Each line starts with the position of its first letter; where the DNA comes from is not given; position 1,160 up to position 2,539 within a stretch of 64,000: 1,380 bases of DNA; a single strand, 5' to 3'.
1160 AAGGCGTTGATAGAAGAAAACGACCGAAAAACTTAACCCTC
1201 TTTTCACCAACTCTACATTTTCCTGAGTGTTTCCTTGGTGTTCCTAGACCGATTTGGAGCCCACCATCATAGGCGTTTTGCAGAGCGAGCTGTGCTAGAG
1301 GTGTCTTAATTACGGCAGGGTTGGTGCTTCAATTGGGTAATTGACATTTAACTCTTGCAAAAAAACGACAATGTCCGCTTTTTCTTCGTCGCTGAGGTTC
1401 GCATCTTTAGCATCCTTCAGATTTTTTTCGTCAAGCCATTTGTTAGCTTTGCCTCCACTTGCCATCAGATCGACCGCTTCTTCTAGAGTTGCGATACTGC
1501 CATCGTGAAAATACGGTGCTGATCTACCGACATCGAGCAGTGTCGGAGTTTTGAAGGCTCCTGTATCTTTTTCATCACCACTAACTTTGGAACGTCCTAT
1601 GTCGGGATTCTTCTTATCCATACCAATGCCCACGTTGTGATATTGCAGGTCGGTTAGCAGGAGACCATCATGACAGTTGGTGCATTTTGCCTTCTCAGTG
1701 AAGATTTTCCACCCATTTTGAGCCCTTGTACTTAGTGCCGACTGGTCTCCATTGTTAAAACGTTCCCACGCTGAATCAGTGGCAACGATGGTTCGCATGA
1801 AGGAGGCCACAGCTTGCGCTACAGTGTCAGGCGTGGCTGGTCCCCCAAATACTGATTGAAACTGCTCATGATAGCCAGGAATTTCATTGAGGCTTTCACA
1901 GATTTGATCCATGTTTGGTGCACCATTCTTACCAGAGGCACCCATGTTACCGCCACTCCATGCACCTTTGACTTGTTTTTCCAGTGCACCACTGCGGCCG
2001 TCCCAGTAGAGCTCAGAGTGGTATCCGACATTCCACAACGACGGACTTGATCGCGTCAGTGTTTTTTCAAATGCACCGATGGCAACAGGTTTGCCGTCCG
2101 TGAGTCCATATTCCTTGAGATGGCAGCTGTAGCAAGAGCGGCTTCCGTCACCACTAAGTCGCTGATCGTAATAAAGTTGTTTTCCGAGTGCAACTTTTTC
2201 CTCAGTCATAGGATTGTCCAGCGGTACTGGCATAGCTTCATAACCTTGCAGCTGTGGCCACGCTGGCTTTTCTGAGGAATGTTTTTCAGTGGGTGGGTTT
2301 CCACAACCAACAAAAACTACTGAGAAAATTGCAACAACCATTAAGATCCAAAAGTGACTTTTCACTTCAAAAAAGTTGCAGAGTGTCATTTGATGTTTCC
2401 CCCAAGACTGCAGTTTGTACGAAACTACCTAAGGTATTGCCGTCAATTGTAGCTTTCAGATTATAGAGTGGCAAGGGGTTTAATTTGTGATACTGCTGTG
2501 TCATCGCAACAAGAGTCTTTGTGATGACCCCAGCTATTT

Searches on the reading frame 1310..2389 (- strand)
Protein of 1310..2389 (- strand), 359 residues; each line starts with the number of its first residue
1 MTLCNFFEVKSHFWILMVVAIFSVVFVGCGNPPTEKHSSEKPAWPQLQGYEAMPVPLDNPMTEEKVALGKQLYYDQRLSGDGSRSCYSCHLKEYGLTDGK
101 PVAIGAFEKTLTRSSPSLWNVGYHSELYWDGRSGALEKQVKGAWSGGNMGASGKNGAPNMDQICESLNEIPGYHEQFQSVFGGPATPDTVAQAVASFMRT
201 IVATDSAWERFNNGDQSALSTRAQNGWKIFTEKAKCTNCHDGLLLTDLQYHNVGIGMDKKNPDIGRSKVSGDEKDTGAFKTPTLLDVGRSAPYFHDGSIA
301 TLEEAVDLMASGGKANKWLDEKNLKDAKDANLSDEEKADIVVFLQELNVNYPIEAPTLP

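Call 52: search_protein_families(library=pfam, proteins=[window:1310-2389:-], max_evalue=0.00001)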
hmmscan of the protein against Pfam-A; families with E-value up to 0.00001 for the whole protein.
window:1310-2389:- (359 aa): 1 family
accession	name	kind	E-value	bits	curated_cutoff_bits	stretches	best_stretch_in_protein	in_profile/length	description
PF03150.19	CCP_MauG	-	8e-46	156.8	25.6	1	63-216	1-148/149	Di-haem cytochrome c peroxidase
